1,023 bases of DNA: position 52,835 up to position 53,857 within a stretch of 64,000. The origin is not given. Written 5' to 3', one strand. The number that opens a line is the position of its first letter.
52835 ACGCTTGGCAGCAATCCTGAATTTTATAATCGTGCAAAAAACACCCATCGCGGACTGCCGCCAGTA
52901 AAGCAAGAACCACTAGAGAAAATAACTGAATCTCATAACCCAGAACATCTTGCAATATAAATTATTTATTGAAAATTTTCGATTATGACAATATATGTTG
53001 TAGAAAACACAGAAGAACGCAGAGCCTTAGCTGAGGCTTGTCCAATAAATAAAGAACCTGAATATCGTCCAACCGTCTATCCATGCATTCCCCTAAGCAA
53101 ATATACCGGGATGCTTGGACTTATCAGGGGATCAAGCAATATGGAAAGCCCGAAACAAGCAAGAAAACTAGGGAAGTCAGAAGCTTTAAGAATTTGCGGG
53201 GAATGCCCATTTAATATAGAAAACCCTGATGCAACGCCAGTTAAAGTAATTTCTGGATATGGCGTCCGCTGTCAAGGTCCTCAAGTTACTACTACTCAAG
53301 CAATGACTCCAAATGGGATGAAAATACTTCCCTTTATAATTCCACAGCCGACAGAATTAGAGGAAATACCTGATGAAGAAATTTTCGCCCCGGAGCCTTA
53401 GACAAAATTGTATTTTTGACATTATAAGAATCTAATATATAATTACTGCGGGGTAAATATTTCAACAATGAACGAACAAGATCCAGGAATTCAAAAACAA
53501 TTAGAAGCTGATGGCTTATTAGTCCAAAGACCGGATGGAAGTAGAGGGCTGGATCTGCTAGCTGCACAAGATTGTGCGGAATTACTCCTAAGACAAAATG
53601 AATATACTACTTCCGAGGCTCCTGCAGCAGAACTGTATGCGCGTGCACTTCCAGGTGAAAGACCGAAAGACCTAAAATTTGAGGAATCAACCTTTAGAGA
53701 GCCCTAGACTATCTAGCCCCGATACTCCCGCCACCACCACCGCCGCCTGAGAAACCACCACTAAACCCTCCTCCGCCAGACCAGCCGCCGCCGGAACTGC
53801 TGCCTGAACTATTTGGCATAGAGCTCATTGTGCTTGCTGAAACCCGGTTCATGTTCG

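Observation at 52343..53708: Consensus promoter, 190-nt structured leader with terminator, and three small Cys-rich ORFs in a slightly GC-richer stretch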

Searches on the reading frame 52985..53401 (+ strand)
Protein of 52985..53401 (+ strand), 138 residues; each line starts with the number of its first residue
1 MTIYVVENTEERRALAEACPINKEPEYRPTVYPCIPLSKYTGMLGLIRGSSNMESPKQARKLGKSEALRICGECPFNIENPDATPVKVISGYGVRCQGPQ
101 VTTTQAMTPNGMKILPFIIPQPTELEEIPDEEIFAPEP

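Call 7: search_protein_families(library=pfam, proteins=[window:52985-53401:+], max_evalue=1)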
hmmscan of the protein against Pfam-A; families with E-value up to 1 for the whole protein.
window:52985-53401:+ (138 aa): 0 families

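Call 8: search_protein_families(library=phrogs, proteins=[window:52985-53401:+], max_evalue=1)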
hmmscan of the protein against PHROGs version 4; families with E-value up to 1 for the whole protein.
window:52985-53401:+ (138 aa): 1 family
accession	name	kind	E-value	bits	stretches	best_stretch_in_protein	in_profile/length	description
phrog_10288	-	unknown function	0.25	12.5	0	23-44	57-78/79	-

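Call 14: find_homologous_proteins(query=window:52985-53401:+, max_evalue=0.01)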
Query window:52985-53401:+ (138 aa): 1 proteins with E <= 0.01 among 3 candidates.
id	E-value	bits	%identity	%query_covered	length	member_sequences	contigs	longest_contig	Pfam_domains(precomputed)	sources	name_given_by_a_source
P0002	7.4e-87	306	100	100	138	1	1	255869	-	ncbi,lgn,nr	ncbi:hypothetical protein JW978_00980 [Candidatus Dojkabacteria bacterium]|nr:hypothetical protein [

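Call 32: search_protein_families(library=padloc, proteins=[window:52985-53401:+], max_evalue=1)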
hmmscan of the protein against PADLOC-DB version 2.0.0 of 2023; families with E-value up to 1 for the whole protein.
window:52985-53401:+ (138 aa): 0 families

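Call 33: search_protein_families(library=ncbifam, proteins=[window:52985-53401:+], max_evalue=1)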
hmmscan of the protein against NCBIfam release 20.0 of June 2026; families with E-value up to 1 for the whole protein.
window:52985-53401:+ (138 aa): 0 families

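Call 47: search_dna_similar(query=window:52985-53401:+, collection=phages, mode=protein, max_evalue=0.01)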
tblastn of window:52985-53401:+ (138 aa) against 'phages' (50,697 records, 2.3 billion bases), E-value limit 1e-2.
No match.

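Call 70: search_solved_structures(query=window:52985-53398:+, max_evalue=1)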
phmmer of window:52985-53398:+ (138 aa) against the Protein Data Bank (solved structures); distinct sequences matched with E-value up to 1: 0.

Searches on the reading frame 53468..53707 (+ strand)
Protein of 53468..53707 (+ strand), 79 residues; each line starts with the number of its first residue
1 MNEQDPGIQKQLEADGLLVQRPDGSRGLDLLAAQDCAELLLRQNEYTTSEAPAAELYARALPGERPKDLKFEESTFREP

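Call 7: search_protein_families(library=pfam, proteins=[window:53468-53707:+], max_evalue=1)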
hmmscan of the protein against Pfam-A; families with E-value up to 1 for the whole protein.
window:53468-53707:+ (79 aa): 0 families

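Call 8: search_protein_families(library=phrogs, proteins=[window:53468-53707:+], max_evalue=1)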
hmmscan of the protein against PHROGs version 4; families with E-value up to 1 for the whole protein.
window:53468-53707:+ (79 aa): 0 families

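Call 28: search_protein_representatives(protein=window:53468-53707:+)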
Query: 79 residues. Proteins with E-value up to 0.001 (for the whole library): 5; up to 1e-10: 1; up to 1e-30: 1. The best 5 are listed.
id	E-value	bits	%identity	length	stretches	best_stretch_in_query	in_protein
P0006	1.4e-44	164.9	100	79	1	1-79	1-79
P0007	5.8e-06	42.3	29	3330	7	2-55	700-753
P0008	1.9e-05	40.7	37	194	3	13-50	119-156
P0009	6.7e-05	38.9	34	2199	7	19-67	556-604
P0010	1.0e-04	38.4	49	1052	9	20-41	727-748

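Call 32: search_protein_families(library=padloc, proteins=[window:53468-53707:+], max_evalue=1)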
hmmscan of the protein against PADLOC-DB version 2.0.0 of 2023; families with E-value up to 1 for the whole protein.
window:53468-53707:+ (79 aa): 0 families

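Call 33: search_protein_families(library=ncbifam, proteins=[window:53468-53707:+], max_evalue=1)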
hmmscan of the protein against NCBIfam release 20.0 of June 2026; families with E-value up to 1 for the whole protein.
window:53468-53707:+ (79 aa): 0 families

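Call 40: search_protein_families(library=pfam, proteins=[P0007, P0008, P0009, P0010], max_evalue=0.001)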
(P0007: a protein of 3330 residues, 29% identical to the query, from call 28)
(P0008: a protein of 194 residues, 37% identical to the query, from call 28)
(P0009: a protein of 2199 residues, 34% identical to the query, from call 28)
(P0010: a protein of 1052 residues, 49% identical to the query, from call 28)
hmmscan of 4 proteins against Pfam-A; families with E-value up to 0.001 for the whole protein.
P0007 (3330 aa): 2 families
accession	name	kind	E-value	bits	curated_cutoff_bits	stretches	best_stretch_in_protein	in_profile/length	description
PF11617.13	Cu-binding_MopE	-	7e-252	813.5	27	26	552-581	1-30/30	Putative metal-binding motif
PF08824.15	Serine_rich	-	0.00032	21.1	26.9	0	973-1003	106-136/157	Serine rich protein interaction domain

P0008 (194 aa): 1 family
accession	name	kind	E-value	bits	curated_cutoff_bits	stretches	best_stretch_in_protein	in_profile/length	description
PF23091.2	TNFR_ELAPOR1_6th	-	0.00017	21.8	33.2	0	15-39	11-35/41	ELAPOR1-like, TNF receptor-like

P0009 (2199 aa): 10 families
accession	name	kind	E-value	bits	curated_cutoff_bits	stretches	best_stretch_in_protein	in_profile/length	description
PF00240.29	ubiquitin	-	1.1e-148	483.7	25.4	11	924-991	1-67/72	Ubiquitin family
PF11976.14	Rad60-SLD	-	6.8e-48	160.8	23.8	0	922-990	1-69/72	Ubiquitin-2 like Rad60 SUMO-like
PF14560.12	Ubiquitin_2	-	3.2e-24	85.7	23.1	0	1824-1858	18-55/86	Ubiquitin-like domain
PF21100.3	MCM_C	-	3.9e-16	59.1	27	0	643-669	15-41/64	MCM protein C-terminal winged helix-turn-helix domain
PF10790.15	DUF2604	-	4.7e-16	59.4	25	0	959-991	46-77/85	Protein of Unknown function (DUF2604)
PF17390.7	Bac_rhamnosid_C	-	1.4e-12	47.6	22.1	0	695-722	42-69/78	Bacterial alpha-L-rhamnosidase C-terminal domain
PF25371.1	DUF7884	-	3.1e-08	34.2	27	0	622-639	8-25/90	Domain of unknown function (DUF7884)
PF21989.2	RA_2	-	8.8e-06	26.2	27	0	625-655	2-32/94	RA like domain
PF04014.23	MazE_antitoxin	-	0.00028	21.2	24.7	0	608-623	17-32/48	Antidote-toxin recognition MazE, bacterial antitoxin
PF01259.24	SAICAR_synt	-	0.00039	20.7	20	0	604-638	93-127/233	SAICAR synthetase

P0010 (1052 aa): 13 families
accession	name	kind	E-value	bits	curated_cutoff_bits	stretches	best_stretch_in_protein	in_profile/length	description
PF13424.12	TPR_12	-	3.5e-33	114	30.1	0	552-585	18-53/77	Tetratricopeptide repeat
PF00515.34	TPR_1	-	1.1e-23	82.4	27.8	0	598-612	16-30/34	Tetratricopeptide repeat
PF14938.12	SNAP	-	5.2e-16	59.4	25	0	531-616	68-148/282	Soluble NSF attachment protein, SNAP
PF13414.12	TPR_11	-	1.6e-13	50.5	26.8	0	645-658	10-23/42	TPR repeat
PF07719.23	TPR_2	-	2.3e-13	49.5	27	0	598-611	16-29/34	Tetratricopeptide repeat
PF13181.12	TPR_8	-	8.7e-13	47.8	25.7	0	598-612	16-30/34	Tetratricopeptide repeat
PF13432.12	TPR_16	-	1.3e-11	45.2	32.7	0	782-808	12-33/65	Tetratricopeptide repeat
PF08238.18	Sel1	-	7.2e-10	39.5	30.7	0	764-793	4-31/36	Sel1 repeat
PF13374.12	TPR_10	-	1.1e-08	35.3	27.5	0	806-841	1-37/42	Tetratricopeptide repeat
PF13176.12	TPR_7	-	5.7e-08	32.7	27.9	0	967-983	15-31/36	Tetratricopeptide repeat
PF02734.22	Dak2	-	2.2e-07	31.4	27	0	959-988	3-28/174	DAK2 domain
PF04212.24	MIT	-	2.9e-07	30.9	30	0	548-566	15-33/66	MIT (microtubule interacting and transport) domain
PF01471.23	PG_binding_1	-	4.2e-06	27.3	23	0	949-975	13-38/57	Putative peptidoglycan binding domain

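Call 43: find_encoding_contigs(protein=window:53468-53707:+, flank=3000, max_places=8)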
Protein window:53468-53707:+ (79 aa): no gene with exactly this product is on record in the collection.

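Call 69: search_dna_similar(query=window:53468-53704:+, collection=phages, mode=protein, max_evalue=0.01)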
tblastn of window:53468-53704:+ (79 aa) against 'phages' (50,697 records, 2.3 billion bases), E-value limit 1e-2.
No match.
